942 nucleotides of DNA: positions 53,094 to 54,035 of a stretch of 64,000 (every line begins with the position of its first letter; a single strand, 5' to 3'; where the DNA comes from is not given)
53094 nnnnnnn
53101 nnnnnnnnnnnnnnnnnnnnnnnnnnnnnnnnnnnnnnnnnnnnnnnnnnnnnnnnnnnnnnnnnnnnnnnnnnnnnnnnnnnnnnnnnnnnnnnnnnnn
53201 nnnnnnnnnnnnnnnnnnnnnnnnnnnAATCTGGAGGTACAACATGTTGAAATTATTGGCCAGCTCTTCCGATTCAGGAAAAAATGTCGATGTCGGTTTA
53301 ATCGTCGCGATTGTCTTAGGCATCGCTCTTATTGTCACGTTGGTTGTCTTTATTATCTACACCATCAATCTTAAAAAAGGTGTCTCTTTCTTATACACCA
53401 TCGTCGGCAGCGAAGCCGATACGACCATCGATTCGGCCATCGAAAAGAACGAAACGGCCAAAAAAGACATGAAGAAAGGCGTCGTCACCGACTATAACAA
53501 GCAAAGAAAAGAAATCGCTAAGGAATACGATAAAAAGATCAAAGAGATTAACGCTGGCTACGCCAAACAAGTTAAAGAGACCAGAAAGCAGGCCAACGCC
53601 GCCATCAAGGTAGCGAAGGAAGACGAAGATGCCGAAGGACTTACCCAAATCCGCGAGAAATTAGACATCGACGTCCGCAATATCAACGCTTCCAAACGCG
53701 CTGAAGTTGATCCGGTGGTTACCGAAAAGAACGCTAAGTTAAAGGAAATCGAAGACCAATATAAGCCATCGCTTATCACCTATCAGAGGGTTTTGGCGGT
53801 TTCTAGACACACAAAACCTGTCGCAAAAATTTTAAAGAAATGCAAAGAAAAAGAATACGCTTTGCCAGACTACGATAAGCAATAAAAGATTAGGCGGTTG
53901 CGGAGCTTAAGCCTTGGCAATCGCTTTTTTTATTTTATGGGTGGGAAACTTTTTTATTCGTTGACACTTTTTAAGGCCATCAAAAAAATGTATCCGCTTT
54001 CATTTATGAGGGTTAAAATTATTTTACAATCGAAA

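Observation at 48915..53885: Non-canonical partner-switching module with no sigma factor: PP2C+GHKL-kinase sensor, STAS-kinase fusion, free STAS, coiled-coil protein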

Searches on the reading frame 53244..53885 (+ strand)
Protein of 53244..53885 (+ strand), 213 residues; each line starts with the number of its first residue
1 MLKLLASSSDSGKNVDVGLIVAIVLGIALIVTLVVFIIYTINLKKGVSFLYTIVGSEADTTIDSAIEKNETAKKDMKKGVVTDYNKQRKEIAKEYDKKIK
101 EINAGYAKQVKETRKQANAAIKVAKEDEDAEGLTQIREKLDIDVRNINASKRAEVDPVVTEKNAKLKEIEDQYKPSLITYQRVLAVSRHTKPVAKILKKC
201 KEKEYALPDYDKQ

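Call 3: search_protein_families(library=pfam, proteins=[window:53244-53885:+], max_evalue=0.01)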
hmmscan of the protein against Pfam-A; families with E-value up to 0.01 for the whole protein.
window:53244-53885:+ (213 aa): 2 families
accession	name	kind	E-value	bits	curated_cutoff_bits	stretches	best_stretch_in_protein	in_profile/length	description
PF10011.15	DUF2254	-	0.00092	18.5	28.8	1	15-114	121-212/368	Predicted membrane protein (DUF2254)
PF12698.13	ABC2_membrane_3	-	0.0051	16.4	31.6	1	20-161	4-149/347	ABC-2 family transporter protein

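Call 20: search_protein_families(library=ncbifam, proteins=[window:53244-53885:+], max_evalue=0.01)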
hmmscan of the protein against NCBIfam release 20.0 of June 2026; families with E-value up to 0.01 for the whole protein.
window:53244-53885:+ (213 aa): 4 families
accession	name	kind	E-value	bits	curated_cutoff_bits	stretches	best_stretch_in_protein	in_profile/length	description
TIGR03319.1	RNase_Y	equivalog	0.00094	17.8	454.35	1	29-171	5-143/514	ribonuclease Y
NF050013.1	HpsJ_like_A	equivalog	0.0036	17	140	1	21-128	79-184/217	HpsJ-like protein, cyanoexosortase A-associated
NF005607.0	PRK07353.1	equivalog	0.0037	17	131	1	83-172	54-139/155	F0F1 ATP synthase subunit B'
NF045846.1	MSC0882_dom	subfamily_domain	0.0051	16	60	1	19-71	160-210/244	MSC_0882 family membrane protein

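Call 58: search_protein_families(library=padloc, proteins=[window:53244-53885:+], max_evalue=0.001)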
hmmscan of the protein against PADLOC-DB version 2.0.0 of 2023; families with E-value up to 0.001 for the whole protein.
window:53244-53885:+ (213 aa): 0 families

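Call 72: predict_structure(protein=window:53244-53882:+)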
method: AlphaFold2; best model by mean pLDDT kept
length: 213 residues; sequences in the alignment: 1
mean_pLDDT: 79.8   pTM: 0.54
mean pLDDT of the five models: 79.8, 78.7, 77.7, 74.6, 71.9
residues with pLDDT >= 90: 93; 70-90: 66; 50-70: 23; < 50: 31
segments of 3 or more residues with pLDDT < 50: 1-8, 48-57, 204-213
pLDDT, mean of each block of 10 residues (from residue 1): 46 63 79 75 53 48 77 86 94 96 97 96 94 95 97 97 96 89 81 74 53 44
secondary structure, 60 per line:
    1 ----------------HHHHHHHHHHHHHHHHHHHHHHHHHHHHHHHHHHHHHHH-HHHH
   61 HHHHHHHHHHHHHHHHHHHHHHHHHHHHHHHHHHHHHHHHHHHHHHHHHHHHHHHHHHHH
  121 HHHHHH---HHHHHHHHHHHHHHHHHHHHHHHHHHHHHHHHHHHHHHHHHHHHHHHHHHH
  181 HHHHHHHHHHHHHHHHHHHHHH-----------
elements in order: H17-55 H57-126 H130-202
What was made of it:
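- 53244..53885 (+): P4, 213 aa: single-pass membrane protein with a Lys-rich antiparallel coiled-coil hairpin. Co-transcribed but lineage-specific accessory. AF2 helices 57-126 and 130-202 (call 72).
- Checked: P4 is one TM helix followed by two long helices, 57-126 and 130-202, with pLDDT up to 97 (call 72).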

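Call 78: fold_search(model_id=the predicted structure, library=pdb)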
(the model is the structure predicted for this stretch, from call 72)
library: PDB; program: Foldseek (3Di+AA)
matches with E <= 10: 567; with E <= 0.001: 0
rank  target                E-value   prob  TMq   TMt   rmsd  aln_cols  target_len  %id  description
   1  8sbj_B                2.7e-02  0.92  0.25  0.22   9.8       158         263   12  Co-structure Phosphatidylinositol 4,5-bisphosphate 3-kinase catalytic subunit alpha isoform complexed with brain penet (released 2023-07-19)
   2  4a55_B                3.9e-02  0.96  0.28  0.36  10.5       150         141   10  Crystal structure of p110alpha in complex with iSH2 of p85alpha and the inhibitor PIK-108 (released 2011-12-28)
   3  3g6b_A                4.4e-02  0.95  0.29  0.29  10.6       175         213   11  Crystal structure of a Soluble Chemoreceptor from Thermotoga maritima Asn217Ile mutant (released 2009-07-28)
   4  7tz7_B                4.7e-02  0.85  0.25  0.21  11.1       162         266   12  PI3K alpha in complex with an inhibitor (released 2022-05-18)
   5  8tsc_B                5.5e-02  0.93  0.27  0.23   8.7       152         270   12  Human PI3K p85alpha/p110alpha H1047R bound to compound 3 (released 2023-11-22)
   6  5fi4_B                5.8e-02  0.84  0.23  0.21  11.5       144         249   14  Discovery of imidazo[1,2-a]-pyridine inhibitors of pan-PI3 kinases that are efficacious in a mouse xenograft model (released 2016-02-03)
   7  4mh6                  6.9e-02  0.99  0.39  0.49   8.2       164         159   15  2.8 Angstrom Crystal Structure of Type III Secretion Protein YscO from Vibrio parahaemolyticus (released 2013-09-11)
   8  8v8v_D                7.3e-02  0.80  0.25  0.20  11.2       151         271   14  PI3Ka H1047R co-crystal structure with inhibitor in cryptic pocket near H1047R (compound 7). (released 2024-03-20)
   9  8tsb_B                7.3e-02  0.72  0.22  0.19  10.6       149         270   14  Human PI3K p85alpha/p110alpha bound to compound 2 (released 2023-11-22)
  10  3g67_A                7.7e-02  0.94  0.31  0.31  10.6       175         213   11  Crystal Structure of a Soluble Chemoreceptor from Thermotoga maritima (released 2009-07-28)
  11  8tgd_B                8.2e-02  0.80  0.25  0.22  11.0       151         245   12  STX-478, a Mutant-Selective, Allosteric Inhibitor bound to H1047R PI3Kalpha (released 2023-09-06)
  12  8ts9_B                9.1e-02  0.89  0.27  0.23   8.7       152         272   12  Human PI3K p85alpha/p110alpha H1047R bound to compound 1 (released 2023-11-22)
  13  4waf_B                9.6e-02  0.82  0.26  0.23  10.9       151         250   12  Crystal Structure of a novel tetrahydropyrazolo[1,5-a]pyrazine in an engineered PI3K alpha (released 2014-12-31)
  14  8v8i_B                1.0e-01  0.84  0.25  0.25   9.4       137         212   15  PI3Ka H1047R co-crystal structure with inhibitor in cryptic pocket (compound 5). (released 2024-03-20)
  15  8am0_B                1.0e-01  0.75  0.23  0.20  11.5       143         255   14  Crystal structure of human T1061E PI3Kalpha in complex with its regulatory subunit and the inhibitor GDC-0077 (Inavoli (released 2023-12-13)
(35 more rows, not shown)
